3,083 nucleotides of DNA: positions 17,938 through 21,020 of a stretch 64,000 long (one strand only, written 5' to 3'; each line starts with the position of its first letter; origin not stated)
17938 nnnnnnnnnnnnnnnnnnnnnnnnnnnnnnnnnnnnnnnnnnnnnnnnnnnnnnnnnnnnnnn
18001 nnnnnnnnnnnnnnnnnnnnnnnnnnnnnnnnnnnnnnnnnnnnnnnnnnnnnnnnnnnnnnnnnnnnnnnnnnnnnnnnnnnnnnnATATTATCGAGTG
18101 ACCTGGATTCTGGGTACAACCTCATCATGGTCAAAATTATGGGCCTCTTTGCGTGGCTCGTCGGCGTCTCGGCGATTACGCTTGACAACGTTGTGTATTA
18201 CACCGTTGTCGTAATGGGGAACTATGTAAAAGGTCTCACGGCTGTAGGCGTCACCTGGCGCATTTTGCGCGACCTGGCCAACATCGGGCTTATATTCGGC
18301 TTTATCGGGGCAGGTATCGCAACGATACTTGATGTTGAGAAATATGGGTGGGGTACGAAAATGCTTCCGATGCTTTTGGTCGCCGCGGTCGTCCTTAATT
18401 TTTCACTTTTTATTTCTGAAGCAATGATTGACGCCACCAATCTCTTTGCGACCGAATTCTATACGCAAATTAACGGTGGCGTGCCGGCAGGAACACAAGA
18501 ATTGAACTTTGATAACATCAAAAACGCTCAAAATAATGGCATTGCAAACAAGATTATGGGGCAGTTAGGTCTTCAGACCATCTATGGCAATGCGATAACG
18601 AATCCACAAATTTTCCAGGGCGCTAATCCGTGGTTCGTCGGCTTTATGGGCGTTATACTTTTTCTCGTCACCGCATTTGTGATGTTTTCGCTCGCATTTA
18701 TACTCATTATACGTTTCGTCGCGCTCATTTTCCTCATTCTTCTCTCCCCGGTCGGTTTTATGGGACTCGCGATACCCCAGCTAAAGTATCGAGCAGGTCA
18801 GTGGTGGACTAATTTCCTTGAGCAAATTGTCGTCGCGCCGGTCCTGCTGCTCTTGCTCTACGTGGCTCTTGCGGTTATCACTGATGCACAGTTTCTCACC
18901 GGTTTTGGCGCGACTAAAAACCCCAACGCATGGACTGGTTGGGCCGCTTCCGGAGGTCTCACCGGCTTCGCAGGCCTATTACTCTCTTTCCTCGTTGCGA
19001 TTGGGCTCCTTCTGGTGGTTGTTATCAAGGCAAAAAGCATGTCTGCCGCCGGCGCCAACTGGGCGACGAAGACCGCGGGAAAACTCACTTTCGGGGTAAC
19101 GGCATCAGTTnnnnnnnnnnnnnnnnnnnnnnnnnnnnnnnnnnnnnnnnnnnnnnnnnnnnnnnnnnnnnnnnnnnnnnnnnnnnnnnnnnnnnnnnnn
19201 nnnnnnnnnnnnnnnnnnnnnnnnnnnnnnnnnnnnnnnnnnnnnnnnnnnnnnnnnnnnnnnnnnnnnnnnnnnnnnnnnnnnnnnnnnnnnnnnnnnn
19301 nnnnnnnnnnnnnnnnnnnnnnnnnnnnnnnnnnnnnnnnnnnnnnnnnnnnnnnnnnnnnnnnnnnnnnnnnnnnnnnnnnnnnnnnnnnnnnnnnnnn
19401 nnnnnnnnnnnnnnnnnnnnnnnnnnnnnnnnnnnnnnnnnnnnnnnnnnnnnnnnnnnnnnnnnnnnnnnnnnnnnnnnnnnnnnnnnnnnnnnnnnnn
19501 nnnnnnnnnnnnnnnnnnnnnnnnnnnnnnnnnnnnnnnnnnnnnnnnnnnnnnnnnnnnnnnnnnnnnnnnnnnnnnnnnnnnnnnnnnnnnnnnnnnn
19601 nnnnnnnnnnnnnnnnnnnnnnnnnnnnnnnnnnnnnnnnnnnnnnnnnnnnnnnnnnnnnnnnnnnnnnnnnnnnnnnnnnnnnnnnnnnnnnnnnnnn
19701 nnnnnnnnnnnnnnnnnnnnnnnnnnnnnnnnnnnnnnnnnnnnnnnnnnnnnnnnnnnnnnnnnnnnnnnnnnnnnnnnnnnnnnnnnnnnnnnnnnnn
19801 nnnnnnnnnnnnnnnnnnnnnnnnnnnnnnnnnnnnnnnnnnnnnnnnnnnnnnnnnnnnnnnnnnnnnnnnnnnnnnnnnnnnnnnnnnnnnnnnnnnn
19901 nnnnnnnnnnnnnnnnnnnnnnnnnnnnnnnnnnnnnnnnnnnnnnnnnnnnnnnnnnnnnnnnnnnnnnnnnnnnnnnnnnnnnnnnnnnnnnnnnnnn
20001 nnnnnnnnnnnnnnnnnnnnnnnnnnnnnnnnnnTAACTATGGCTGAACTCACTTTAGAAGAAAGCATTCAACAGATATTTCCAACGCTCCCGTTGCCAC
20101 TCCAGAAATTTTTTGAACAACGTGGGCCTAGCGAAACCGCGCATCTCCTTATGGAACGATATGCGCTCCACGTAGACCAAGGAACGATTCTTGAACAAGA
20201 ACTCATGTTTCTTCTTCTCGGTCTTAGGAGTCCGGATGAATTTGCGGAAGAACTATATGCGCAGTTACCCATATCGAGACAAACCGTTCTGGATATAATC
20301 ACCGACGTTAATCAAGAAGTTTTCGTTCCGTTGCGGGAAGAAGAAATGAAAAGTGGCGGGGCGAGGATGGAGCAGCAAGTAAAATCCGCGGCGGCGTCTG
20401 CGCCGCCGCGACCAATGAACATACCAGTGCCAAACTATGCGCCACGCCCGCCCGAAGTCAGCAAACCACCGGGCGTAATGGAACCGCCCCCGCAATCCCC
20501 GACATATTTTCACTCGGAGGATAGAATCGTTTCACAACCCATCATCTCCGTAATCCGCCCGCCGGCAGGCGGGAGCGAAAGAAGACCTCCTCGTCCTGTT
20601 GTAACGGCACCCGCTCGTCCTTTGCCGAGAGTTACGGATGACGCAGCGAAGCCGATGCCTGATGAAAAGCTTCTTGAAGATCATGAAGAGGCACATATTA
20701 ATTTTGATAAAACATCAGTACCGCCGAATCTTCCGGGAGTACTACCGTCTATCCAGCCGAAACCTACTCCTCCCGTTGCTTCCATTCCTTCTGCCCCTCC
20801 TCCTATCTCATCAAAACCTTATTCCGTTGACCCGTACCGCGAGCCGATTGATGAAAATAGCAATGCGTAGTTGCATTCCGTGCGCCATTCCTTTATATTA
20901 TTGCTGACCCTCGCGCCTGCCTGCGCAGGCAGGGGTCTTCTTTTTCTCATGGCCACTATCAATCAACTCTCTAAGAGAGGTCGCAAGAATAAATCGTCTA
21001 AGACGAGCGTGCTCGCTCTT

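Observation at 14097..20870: Envelope module: three tandem secreted proteins plus a VirB6/TrbL-like polytopic membrane protein with a 330-aa coiled-coil tail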

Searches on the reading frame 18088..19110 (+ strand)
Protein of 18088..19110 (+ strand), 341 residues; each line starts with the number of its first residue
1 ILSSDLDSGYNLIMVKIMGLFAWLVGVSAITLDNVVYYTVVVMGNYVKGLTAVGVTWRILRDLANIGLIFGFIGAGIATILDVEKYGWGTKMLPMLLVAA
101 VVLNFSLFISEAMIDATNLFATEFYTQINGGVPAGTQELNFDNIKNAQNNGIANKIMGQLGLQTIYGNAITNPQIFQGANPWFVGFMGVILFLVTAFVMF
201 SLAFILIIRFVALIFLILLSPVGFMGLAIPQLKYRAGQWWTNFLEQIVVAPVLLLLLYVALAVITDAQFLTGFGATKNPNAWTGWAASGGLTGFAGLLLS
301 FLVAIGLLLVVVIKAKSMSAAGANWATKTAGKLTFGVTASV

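Call 69: search_dna_similar(query=window:18088-19110:+, collection=plasmids, mode=protein, max_evalue=1, max_rows=30)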
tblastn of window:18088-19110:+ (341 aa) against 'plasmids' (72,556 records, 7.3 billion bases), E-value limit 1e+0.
No match.
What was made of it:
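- tblastn against plasmids finds nothing (call 69).
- Tried and rejected: tblastn of the TM domain against PLSDB plasmids: no match (call 69).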

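Call 93: search_protein_representatives(protein=window:18088-19110:+)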
Query: 341 residues. Proteins with E-value up to 0.001 (for the whole library): 12312; up to 1e-10: 5717; up to 1e-30: 653. The best 150 are listed.
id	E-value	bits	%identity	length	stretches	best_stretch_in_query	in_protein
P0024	1.5e-134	464.8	69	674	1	2-339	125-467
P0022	2.0e-134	464.5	67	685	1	6-339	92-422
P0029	1.8e-127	441.6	66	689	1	3-339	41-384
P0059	4.7e-125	433.6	66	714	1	6-339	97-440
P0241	2.0e-123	428.3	68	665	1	13-339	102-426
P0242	4.3e-123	427.2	63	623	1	6-339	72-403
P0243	5.1e-122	423.7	65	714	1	5-339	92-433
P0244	5.7e-122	423.5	67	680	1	7-339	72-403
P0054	7.4e-122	423.1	65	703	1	5-340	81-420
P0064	2.0e-121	421.7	67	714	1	4-339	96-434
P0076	2.0e-121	421.7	68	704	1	7-339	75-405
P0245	2.0e-121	421.7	64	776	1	7-339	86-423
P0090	3.6e-120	417.6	64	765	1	5-340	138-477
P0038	1.0e-119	416.1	62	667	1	2-339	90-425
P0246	1.6e-119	415.5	63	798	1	3-339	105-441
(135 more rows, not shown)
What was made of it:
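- Tried and rejected: The thousands of mid-range relatives and their gene contexts stayed out of reach (call 93).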

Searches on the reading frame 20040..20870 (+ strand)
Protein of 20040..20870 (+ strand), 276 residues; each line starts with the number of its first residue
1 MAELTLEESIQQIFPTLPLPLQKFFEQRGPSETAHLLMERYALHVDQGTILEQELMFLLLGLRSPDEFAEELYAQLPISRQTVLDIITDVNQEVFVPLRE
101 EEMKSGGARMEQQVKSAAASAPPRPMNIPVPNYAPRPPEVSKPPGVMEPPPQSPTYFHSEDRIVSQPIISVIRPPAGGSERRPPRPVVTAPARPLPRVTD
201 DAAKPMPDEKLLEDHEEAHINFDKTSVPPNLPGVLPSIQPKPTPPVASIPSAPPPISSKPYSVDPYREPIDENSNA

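Call 3: search_protein_families(library=pfam, proteins=[window:20040-20870:+], max_evalue=1)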
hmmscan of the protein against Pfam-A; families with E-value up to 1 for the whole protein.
window:20040-20870:+ (276 aa): 0 families

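Call 4: search_protein_families(library=ncbifam, proteins=[window:20040-20870:+], max_evalue=1)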
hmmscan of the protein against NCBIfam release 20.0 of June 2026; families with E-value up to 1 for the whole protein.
window:20040-20870:+ (276 aa): 0 families

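Call 48: search_solved_structures(query=A5, max_evalue=10)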
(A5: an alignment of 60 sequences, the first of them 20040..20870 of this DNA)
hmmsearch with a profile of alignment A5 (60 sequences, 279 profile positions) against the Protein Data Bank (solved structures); distinct sequences matched with E-value up to 10: 0.

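Call 61: search_protein_families(library=pfam, alignment_id=A5, max_evalue=0.1)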
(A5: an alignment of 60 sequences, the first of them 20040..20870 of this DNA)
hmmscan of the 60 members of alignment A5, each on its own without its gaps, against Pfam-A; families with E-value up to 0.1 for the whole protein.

A. member 1, window:20040-20870:+ (276 aa): 0 families

B. families by the number of members that match (of 60 scanned): 2 families
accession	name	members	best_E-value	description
PF04091.18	Sec15_C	1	0.015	Exocyst complex subunit Sec15 C-terminal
PF05242.16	GLYCAM-1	1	0.02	Glycosylation-dependent cell adhesion molecule 1 (GlyCAM-1)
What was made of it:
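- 20040..20870 (+): g5: 276-aa cytoplasmic protein with a conserved N-terminal domain of about 100 aa, a Pro-rich linker, and an invariant C-terminal peptide Y-x-x-DPYREP (residues 264-269, nt 20829-20846). No Pfam or PDB relatives (calls 48, 61).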
